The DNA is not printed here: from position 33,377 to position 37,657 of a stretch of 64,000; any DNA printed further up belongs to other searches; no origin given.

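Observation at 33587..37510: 1300-aa secreted GH18 hydrolase with a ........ catalytic motif, an SH3b domain and four FlgD-Ig domains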

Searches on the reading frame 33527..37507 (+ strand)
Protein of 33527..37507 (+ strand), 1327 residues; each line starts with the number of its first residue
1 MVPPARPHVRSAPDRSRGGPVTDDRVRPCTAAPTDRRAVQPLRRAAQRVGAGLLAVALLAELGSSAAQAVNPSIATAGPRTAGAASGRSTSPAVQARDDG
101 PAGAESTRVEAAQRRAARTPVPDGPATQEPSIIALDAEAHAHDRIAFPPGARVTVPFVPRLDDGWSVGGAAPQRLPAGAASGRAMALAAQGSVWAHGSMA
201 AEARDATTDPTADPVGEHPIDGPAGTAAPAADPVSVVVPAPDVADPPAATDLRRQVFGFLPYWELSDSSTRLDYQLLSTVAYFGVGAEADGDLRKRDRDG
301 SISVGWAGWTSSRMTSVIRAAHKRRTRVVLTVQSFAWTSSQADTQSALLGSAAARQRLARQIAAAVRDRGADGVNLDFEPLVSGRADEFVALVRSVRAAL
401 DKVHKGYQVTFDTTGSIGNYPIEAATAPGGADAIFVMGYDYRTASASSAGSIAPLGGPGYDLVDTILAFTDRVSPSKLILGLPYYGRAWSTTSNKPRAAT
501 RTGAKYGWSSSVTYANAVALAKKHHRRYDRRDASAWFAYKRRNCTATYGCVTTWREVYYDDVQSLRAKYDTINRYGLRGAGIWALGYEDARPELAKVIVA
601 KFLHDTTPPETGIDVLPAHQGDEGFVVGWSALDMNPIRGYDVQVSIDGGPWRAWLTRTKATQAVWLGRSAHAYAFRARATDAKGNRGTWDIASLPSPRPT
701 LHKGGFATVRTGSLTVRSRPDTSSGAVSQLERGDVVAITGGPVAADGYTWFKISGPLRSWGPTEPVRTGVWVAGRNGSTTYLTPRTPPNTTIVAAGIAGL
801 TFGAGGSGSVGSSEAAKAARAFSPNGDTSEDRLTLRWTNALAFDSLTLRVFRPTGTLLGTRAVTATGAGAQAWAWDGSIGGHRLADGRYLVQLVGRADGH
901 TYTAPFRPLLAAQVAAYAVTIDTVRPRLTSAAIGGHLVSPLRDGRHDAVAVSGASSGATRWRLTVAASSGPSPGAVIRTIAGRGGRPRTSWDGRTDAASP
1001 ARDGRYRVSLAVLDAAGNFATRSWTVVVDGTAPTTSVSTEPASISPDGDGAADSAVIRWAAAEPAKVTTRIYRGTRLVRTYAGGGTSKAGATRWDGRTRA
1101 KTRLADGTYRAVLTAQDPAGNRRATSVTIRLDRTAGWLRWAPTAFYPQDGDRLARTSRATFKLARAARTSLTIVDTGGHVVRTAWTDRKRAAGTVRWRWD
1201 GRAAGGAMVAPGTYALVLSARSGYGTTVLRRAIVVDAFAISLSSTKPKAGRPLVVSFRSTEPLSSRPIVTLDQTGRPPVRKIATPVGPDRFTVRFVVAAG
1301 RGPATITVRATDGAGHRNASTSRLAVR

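Call 3: search_protein_families(library=pfam, proteins=[window:33527-37507:+], max_evalue=0.1)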
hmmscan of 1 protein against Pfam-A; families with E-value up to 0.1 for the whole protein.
window:33527-37507:+ (1327 aa): 8 families
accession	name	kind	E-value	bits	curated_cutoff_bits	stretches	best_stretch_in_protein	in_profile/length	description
PF00704.34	Glyco_hydro_18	-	5.5e-28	99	29.6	1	272-587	18-316/317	Glycosyl hydrolases family 18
PF13860.13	FlgD_ig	-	1.6e-24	86.1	27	4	1156-1222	9-77/79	FlgD Ig-like domain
PF19077.6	Big_13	-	6.7e-11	43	27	2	1092-1132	58-101/102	Bacterial Ig-like domain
PF13585.12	CHU_C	-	1.1e-08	35.5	27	1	1043-1124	6-81/86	CHU_C Type IX secretion signal domain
PF08239.17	SH3_3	-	3.7e-05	24.3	27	1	713-754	2-42/54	Bacterial SH3 domain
PF12245.14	Big_3_2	-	0.00024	21.7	23.3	0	984-1029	73-121/122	Bacterial Ig-like domain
PF18911.6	PKD_4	-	0.007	16.8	27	0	1101-1126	54-79/85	PKD domain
PF10029.15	DUF2271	-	0.026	14.7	27.3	0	1190-1221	72-103/136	Predicted periplasmic protein (DUF2271)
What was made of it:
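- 34280..35341 (+): GH18 (beta/alpha)8 catalytic domain (residues 232-585) with an alpha+beta insertion that holds the invariant Cys524/Cys530. Pfam 99 bits (call 3).
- On Glycoside hydrolase family 18 (Pfam PF00704): 99 bits against a 29.6-bit cut-off (call 3).
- On Spore-cortex GH18 subgroup (SleL/YaaH/YdhD; CDD cd02874, COG3858): No LysM at E <= 0.1 (call 3).
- On Bacterial chitinases (GH18 subfamily A type): No chitin-binding module was found (call 3).
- Checked: Glyco_hydro_18 scores 99 bits against a cut-off of 29.6 (call 3).
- No CBM5/12/2/73-type chitin-binding module was found at E <= 0.1 (call 3).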

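Call 4: search_protein_families(library=ncbifam, proteins=[window:33527-37507:+], max_evalue=0.1)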
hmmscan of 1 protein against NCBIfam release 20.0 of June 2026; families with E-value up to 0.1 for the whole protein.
window:33527-37507:+ (1327 aa): 11 families
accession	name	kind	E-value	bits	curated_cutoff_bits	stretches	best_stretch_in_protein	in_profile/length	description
NF005176.1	PRK06655.1-1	equivalog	2.4e-18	66.8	230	2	1163-1226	93-154/197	flagellar hook assembly protein FlgD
NF009276.0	PRK12633.1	equivalog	3.5e-15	56.4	383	3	1165-1226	127-187/234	flagellar basal body rod modification protein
NF053608.1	Lsa66_OmpA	equivalog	4.5e-08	32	700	1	990-1225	100-343/581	fibronectin-binding adhesin Lsa66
NF009277.0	PRK12634.1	equivalog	7.5e-06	26.2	333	1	1166-1225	121-179/221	flagellar basal body rod modification protein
NF052228.1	T9SS_PorZ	equivalog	6e-05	21.7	260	1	1168-1234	696-756/757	type IX secretion system anionic LPS delivery protein PorZ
NF009452.0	PRK12812.1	equivalog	0.00044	19.6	258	0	1170-1216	155-202/289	flagellar basal body rod modification protein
NF033510.3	Ca_tandemer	repeat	0.0036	17.6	50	0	918-1018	3-94/96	Ca2+-stabilized repeat-containing adhesin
NF009453.0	PRK12813.1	equivalog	0.0084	15.7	264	0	1164-1223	121-176/223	flagellar basal body rod modification protein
NF047446.1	barrel_OmpL47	domain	0.015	15.8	40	0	1297-1315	38-56/68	OmpL47-type beta-barrel domain-containing protein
TIGR04131.1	Bac_Flav_CTERM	domain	0.02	15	35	0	818-891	3-67/85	T9SS type B sorting domain-containing protein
NF033707.1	T9SS_sortase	equivalog_domain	0.1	10.2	420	0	1104-1222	961-1079/1095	type IX secretion system sortase PorU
